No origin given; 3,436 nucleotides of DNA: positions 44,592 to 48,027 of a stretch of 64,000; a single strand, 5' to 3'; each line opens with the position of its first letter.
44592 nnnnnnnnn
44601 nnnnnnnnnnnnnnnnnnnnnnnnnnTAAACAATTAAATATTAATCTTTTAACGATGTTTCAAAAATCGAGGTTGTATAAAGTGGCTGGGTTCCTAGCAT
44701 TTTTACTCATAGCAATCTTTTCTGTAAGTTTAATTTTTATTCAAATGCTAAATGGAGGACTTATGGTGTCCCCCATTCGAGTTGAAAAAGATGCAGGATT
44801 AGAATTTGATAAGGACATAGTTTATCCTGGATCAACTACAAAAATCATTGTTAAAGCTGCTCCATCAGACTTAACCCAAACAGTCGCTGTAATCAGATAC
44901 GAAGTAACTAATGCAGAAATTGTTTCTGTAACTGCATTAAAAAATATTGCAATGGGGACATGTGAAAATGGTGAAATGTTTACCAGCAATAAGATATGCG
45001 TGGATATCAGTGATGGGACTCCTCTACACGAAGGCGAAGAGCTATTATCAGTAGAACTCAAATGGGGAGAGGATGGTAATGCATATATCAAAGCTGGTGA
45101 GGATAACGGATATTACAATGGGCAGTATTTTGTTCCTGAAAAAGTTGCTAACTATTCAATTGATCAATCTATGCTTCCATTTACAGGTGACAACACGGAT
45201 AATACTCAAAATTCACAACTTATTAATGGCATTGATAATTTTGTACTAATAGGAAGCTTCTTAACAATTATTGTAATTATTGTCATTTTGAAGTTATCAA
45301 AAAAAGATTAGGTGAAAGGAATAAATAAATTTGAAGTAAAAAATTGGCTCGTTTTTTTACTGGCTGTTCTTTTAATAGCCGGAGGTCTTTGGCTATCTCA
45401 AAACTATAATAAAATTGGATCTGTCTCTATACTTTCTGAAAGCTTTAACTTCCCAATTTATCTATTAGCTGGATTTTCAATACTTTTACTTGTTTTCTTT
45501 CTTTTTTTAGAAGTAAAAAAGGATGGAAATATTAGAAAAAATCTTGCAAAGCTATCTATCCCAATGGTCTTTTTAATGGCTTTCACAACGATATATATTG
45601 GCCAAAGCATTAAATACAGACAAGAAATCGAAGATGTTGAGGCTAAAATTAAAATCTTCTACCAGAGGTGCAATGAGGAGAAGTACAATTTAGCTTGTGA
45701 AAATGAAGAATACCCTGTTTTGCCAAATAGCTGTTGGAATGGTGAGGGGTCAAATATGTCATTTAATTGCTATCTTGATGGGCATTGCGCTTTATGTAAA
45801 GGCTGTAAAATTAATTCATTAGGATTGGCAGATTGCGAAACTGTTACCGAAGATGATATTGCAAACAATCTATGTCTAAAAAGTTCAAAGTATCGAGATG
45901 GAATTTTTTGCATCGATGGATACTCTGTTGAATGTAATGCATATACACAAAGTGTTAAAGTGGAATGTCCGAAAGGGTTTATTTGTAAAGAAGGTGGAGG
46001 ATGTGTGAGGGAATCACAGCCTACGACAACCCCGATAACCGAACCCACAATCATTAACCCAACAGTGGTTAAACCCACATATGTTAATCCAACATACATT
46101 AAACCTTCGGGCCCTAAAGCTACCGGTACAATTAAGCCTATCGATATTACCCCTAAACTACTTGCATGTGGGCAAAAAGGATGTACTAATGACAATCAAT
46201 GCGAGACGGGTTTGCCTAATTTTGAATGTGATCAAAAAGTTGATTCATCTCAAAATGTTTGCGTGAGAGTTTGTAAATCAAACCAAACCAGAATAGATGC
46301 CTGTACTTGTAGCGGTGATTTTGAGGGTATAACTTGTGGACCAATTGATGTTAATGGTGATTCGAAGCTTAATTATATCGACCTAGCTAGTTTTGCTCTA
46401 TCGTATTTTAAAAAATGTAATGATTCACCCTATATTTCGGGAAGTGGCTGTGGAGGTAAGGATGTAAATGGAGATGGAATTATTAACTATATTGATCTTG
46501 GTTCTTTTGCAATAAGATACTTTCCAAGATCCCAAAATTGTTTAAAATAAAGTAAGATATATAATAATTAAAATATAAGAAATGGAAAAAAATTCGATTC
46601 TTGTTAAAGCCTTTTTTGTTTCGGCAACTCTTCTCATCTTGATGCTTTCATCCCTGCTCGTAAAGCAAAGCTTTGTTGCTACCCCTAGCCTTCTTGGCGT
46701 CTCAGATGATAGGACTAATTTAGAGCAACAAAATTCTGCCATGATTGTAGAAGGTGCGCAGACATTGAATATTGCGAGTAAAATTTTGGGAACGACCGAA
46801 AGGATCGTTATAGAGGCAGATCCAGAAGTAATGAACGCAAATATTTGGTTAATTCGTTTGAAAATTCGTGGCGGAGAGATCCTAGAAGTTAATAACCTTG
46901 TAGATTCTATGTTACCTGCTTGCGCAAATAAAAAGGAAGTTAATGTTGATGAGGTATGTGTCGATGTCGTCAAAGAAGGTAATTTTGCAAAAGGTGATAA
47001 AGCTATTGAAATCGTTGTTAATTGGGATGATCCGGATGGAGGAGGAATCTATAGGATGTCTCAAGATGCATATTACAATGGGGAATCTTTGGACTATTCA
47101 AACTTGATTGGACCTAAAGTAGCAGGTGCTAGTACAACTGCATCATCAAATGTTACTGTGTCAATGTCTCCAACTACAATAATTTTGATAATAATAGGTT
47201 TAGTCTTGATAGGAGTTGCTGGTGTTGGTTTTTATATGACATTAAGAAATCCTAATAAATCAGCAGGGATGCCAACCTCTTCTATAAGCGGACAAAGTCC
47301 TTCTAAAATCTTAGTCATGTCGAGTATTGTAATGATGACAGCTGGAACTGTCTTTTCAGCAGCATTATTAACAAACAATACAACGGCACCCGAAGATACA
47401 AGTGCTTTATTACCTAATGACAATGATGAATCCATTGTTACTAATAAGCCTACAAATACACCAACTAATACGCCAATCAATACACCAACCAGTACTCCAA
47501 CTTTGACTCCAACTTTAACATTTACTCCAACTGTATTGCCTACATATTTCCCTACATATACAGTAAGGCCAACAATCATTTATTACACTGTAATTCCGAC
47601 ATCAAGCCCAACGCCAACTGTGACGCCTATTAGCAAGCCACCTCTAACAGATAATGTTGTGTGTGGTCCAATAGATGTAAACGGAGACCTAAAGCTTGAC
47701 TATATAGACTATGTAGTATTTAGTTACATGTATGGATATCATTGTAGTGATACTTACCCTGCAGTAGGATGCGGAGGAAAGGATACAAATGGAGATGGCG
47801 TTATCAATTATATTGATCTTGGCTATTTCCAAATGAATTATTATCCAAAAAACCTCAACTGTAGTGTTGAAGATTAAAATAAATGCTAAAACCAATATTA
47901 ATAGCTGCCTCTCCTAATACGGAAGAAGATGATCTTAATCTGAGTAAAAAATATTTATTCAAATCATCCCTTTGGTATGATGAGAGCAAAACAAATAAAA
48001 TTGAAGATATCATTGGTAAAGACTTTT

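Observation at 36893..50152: About 13-kb plus-strand cluster pairing surface-glycosylation enzymes with six paralogous sortase-type surface proteins carrying dockerin-like modules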

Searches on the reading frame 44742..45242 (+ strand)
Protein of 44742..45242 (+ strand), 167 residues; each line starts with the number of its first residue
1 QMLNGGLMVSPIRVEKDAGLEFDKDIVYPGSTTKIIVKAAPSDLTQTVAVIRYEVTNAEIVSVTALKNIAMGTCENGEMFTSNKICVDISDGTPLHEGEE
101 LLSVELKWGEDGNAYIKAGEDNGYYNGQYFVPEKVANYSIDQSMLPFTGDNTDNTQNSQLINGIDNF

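Call 17: search_solved_structures(query=A1, max_evalue=10, show_alignments=2)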
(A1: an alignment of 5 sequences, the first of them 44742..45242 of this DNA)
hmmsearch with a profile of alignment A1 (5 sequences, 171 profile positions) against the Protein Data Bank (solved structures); distinct sequences matched with E-value up to 10: 1.
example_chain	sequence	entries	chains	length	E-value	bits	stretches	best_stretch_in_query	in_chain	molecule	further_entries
5nmo_A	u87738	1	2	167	0.65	12.5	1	30-64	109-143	Chromosome partition protein Smc,Chromosome partition protein Smc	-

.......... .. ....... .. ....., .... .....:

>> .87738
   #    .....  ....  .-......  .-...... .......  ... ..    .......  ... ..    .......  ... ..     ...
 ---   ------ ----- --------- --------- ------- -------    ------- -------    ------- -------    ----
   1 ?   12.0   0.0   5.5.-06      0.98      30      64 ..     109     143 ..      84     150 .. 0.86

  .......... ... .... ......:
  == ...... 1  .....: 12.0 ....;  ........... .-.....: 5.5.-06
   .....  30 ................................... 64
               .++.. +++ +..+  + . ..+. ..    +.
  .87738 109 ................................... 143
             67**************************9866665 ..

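Call 22: search_protein_representatives(alignment_id=A1)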
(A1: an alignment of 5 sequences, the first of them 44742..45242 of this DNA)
Query: 5 sequences, 171 profile positions. Proteins with E-value up to 0.001 (for the whole library): 225; up to 1e-10: 86; up to 1e-30: 10. The best 150 are listed.
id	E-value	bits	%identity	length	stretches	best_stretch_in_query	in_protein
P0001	5.4e-69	247.2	-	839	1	1-171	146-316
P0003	5.4e-61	221.2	-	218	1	1-169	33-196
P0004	1.3e-45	171.1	-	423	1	4-169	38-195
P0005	1.3e-40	154.8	-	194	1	20-153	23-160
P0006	3.1e-37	143.8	-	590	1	4-160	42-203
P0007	2.6e-35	137.5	-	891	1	16-156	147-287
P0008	6.2e-35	136.3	-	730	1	15-161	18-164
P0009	7.0e-34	132.9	-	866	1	19-155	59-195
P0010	2.4e-33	131.2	-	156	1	28-154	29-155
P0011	1.2e-32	128.9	-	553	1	22-163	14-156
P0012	6.5e-30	120.0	-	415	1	20-148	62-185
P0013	7.4e-30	119.8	-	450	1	25-135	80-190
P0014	3.5e-29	117.6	-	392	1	21-140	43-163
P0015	6.9e-29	116.7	-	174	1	24-129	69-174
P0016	2.4e-28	114.9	-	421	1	25-137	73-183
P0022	9.5e-26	106.4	-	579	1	11-154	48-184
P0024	2.0e-25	105.4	-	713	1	17-159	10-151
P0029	3.3e-24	101.4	-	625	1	30-157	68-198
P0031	1.7e-23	99.1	-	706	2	33-157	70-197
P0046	6.1e-18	81.0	-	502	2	34-134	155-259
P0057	1.6e-14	69.9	-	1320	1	25-146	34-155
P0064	1.3e-13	66.9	-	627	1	36-130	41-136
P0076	8.2e-12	61.1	-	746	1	20-136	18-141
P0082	2.1e-11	59.7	-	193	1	20-153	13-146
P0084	2.5e-11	59.5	-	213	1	29-150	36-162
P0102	3.9e-09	52.4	-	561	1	23-152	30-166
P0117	1.8e-08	50.2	-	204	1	19-147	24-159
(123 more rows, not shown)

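Call 27: find_homologous_proteins(query=A2, max_evalue=0.001)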
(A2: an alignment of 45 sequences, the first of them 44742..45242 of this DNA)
Query A2 (45 sequences) (167 aa, profile of the alignment): 5 proteins with E <= 0.001 among 2301 candidates.
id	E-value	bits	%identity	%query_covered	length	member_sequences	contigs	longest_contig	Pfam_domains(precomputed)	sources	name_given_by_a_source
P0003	4.1e-42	161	90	100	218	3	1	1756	-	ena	-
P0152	8.0e-42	160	100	100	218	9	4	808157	-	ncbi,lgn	-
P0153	2.6e-40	156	81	100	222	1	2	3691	-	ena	-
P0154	1.7e-35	140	59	93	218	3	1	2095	-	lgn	-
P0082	3.9e-26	110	23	58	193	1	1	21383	-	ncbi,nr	ncbi:hypothetical protein GF389_05655 [Candidatus Dojkabacteria bacterium]|nr:hypothetical protein [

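Call 28: search_solved_structures(query=A2, max_evalue=10, show_alignments=2)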
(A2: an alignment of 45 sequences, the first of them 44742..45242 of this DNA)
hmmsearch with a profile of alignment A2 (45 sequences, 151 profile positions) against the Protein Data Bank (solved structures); distinct sequences matched with E-value up to 10: 0.

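Call 30: find_encoding_contigs(protein=P0152, flank=2000, max_places=4)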
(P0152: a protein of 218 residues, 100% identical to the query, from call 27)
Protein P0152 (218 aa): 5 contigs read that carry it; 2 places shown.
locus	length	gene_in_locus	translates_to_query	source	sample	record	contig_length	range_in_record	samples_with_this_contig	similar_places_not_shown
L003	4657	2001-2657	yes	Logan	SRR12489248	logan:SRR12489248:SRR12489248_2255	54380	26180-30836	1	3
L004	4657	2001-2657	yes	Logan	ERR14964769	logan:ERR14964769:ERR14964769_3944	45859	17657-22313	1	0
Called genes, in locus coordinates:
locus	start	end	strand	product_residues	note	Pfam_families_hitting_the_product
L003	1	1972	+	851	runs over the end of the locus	-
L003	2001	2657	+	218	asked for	-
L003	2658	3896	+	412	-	-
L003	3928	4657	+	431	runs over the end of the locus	-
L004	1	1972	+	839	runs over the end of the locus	-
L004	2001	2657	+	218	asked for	-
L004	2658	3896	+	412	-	-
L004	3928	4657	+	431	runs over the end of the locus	-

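Call 39: find_encoding_contigs(protein=P0082, flank=10000, max_places=3)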
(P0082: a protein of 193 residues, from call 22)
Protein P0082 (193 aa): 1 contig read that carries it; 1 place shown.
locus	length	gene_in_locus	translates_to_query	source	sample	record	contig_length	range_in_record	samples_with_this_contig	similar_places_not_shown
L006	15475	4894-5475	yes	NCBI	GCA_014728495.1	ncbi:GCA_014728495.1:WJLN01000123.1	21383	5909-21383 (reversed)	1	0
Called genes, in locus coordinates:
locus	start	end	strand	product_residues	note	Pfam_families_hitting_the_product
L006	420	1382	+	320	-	PF08282:Hydrolase_3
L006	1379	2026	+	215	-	PF00702:Hydrolase, PF13419:HAD_2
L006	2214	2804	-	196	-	PF00293:NUDIX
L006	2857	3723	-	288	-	PF02899:Phage_int_SAM_1, PF13102:Phage_int_SAM_5, PF13495:Phage_int_SAM_4, PF00589:Phage_integrase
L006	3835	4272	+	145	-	-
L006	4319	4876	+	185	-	PF08207:EFP_N, PF01132:EFP, PF09285:Elong-fact-P_C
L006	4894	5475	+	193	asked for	-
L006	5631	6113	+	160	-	-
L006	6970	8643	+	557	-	PF05496:RuvB_N (weak), PF00004:AAA, PF23902:AAA_lid_PRS2_C (weak), PF17862:AAA_lid_3, PF01434:Peptidase_M41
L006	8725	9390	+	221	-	-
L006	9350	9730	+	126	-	-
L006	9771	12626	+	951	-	PF02739:5_3_exonuc_N, PF01367:5_3_exonuc, PF01612:DNA_pol_A_exo1, PF22619:DNA_polI_exo1, PF00476:DNA_pol_A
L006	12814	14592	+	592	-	PF00664:ABC_membrane, PF00005:ABC_tran, PF02463:SMC_N (weak)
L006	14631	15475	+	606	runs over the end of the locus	PF04675:DNA_ligase_A_N, PF01068:DNA_ligase_A_M, PF04679:DNA_ligase_A_C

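Call 45: search_protein_families(library=pfam, proteins=[P0007, P0008, P0009, P0011, P0022, P0024, P0029, P0031, P0057, P0064], max_evalue=0.01)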
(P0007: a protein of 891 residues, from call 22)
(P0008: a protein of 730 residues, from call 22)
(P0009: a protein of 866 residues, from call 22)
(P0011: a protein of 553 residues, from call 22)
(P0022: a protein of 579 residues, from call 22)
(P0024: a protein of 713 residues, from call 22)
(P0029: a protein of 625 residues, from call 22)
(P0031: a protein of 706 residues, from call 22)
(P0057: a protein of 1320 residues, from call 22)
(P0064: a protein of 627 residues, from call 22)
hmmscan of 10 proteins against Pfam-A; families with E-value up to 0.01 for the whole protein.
P0007 (891 aa): 1 family
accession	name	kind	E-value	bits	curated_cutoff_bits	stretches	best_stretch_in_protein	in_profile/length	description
PF00404.24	Dockerin_1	-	0.0012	19.4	22.9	1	826-876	3-50/57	Dockerin type I domain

P0008 (730 aa): 0 families

P0009 (866 aa): 4 families
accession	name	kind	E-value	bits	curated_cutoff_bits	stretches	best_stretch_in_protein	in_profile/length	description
PF00404.24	Dockerin_1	-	6e-05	23.6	22.9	1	803-852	3-50/57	Dockerin type I domain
PF00036.39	EF-hand_1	-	0.00072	19.4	25.4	0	839-854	10-25/29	EF hand domain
PF13202.12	EF-hand_5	-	0.0012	18.7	25.9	0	839-854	9-24/25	EF hand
PF13405.12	EF-hand_6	-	0.0072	16.4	25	0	839-853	10-24/30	EF-hand domain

P0011 (553 aa): 1 family
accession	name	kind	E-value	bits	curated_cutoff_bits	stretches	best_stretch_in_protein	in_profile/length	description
PF00404.24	Dockerin_1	-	0.0099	16.5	22.9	0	488-537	3-49/57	Dockerin type I domain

P0022 (579 aa): 1 family
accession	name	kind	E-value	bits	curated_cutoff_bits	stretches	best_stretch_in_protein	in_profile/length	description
PF01551.29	Peptidase_M23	-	8.7e-20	71.2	28.7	1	302-396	2-91/96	Peptidase family M23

P0024 (713 aa): 0 families

P0029 (625 aa): 0 families

P0031 (706 aa): 0 families

P0057 (1320 aa): 2 families
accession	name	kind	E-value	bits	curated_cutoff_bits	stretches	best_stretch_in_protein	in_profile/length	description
PF01510.30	Amidase_2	-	9e-12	45.9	26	1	991-1125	4-130/131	N-acetylmuramoyl-L-alanine amidase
PF02868.21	Peptidase_M4_C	-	9.1e-10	39.1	24.4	1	562-688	7-144/165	Thermolysin metallopeptidase, alpha-helical domain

P0064 (627 aa): 0 families

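Call 46: predict_structure(alignment_id=A2)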
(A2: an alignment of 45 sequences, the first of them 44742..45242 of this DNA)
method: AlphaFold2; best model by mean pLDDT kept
length: 167 residues; sequences in the alignment: 45
mean_pLDDT: 85.9   pTM: 0.73
mean pLDDT of the five models: 85.9, 85.3, 85.1, 84.7, 84.0
residues with pLDDT >= 90: 107; 70-90: 19; 50-70: 38; < 50: 3
segments of 3 or more residues with pLDDT < 50: 20-22
pLDDT, mean of each block of 10 residues (from residue 1): 64 61 69 96 97 97 97 98 98 97 96 91 98 94 70 62 69
secondary structure, 60 per line:
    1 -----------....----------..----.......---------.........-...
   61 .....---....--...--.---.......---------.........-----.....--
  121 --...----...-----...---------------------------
elements in order: E12-15 E32-38 E48-56 E58-65 E69-72 E84-90 E100-108 E114-118 E123-125 E130-132 E138-140

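Call 86: list_cluster_members(proteins=[P0009, P0022, P0029, P0057, P0064, P0076, P0102, P0046, P0084, P0117])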
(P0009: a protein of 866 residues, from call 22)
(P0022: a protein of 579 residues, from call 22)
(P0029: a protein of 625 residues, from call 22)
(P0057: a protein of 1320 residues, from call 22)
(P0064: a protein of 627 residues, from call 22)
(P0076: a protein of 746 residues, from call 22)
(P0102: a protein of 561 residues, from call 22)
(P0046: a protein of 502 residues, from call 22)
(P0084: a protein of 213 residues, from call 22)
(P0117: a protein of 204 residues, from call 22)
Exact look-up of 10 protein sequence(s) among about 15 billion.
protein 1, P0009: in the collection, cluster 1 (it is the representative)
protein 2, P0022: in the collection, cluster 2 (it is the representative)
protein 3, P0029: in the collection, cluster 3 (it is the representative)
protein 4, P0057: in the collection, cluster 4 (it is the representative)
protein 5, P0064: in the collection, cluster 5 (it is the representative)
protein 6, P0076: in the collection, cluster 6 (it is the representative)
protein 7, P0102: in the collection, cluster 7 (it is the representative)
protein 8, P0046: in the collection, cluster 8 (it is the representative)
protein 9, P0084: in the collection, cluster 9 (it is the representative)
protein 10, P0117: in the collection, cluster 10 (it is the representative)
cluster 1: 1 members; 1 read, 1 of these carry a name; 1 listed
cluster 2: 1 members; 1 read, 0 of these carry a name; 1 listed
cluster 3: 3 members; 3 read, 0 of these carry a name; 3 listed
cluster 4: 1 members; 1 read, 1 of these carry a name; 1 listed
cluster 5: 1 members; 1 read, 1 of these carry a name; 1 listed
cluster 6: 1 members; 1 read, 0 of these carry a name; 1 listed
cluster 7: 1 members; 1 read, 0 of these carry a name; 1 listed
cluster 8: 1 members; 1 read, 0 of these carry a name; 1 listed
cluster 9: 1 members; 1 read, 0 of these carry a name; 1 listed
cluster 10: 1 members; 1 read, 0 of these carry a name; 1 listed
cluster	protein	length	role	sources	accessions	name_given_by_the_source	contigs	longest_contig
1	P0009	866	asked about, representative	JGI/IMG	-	hypothetical protein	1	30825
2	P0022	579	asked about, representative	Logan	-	-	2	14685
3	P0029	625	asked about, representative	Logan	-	-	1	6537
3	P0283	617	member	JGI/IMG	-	-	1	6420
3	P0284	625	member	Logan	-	-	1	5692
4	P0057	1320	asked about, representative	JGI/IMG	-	Zn-dependent metalloprotease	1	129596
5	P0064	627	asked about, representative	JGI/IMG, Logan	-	hypothetical protein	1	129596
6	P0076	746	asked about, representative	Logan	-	-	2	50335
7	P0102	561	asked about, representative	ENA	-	-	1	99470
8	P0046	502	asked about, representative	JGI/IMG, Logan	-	-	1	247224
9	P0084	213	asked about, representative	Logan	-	-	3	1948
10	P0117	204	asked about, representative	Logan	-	-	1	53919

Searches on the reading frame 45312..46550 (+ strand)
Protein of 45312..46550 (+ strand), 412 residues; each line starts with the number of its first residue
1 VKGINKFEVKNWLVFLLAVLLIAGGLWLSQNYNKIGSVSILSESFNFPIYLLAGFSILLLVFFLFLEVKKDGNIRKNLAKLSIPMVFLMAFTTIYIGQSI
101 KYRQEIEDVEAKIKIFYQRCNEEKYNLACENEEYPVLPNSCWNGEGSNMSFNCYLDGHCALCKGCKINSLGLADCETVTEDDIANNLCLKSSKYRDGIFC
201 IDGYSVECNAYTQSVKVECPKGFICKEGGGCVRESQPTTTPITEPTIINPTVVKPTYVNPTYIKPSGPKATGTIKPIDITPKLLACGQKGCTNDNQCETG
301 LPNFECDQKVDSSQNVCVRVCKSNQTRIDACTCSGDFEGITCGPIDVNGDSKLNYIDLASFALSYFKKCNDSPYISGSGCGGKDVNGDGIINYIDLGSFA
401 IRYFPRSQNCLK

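Call 3: search_protein_families(library=pfam, proteins=[window:45312-46550:+], max_evalue=0.1)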
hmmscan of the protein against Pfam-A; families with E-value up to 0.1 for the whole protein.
window:45312-46550:+ (412 aa): 1 family
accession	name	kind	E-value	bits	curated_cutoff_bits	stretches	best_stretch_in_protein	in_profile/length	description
PF00404.24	Dockerin_1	-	0.0039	17.8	22.9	1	346-396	3-49/57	Dockerin type I domain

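Call 4: search_protein_families(library=ncbifam, proteins=[window:45312-46550:+], max_evalue=0.1)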
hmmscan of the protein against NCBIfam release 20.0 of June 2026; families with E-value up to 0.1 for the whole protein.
window:45312-46550:+ (412 aa): 2 families
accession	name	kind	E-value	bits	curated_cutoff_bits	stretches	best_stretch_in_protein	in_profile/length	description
NF045937.1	MSC_0624_12TM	equivalog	0.014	14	70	1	2-100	236-336/445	MSC_0624 family F1-like ATPase-associated membrane protein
NF045951.1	MAG0110_fam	subfamily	0.036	13.3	98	1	12-108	21-110/237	MAG0110 family membrane protein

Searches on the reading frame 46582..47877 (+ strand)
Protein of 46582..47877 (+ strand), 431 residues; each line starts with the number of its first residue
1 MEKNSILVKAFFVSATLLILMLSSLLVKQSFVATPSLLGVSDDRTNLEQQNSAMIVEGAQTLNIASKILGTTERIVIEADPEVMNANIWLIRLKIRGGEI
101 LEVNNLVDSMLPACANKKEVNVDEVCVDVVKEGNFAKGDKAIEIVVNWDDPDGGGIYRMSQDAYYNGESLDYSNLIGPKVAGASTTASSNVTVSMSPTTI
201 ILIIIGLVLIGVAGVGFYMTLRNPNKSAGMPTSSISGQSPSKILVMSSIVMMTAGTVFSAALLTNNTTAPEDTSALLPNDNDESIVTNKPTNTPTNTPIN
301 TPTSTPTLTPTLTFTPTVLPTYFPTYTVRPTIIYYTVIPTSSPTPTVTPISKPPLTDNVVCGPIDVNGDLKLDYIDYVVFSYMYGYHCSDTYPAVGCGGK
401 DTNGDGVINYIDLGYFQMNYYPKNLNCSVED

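Call 3: search_protein_families(library=pfam, proteins=[window:46582-47877:+], max_evalue=0.1)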
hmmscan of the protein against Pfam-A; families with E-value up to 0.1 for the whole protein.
window:46582-47877:+ (431 aa): 2 families
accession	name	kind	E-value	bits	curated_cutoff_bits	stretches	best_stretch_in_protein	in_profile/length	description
PF00404.24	Dockerin_1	-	0.029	15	22.9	0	401-413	3-15/57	Dockerin type I domain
PF02468.20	PsbN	-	0.095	13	25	1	195-225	1-31/43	Photosystem II reaction centre N protein (psbN)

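Call 4: search_protein_families(library=ncbifam, proteins=[window:46582-47877:+], max_evalue=0.1)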
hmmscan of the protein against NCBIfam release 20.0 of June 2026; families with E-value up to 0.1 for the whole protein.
window:46582-47877:+ (431 aa): 0 families
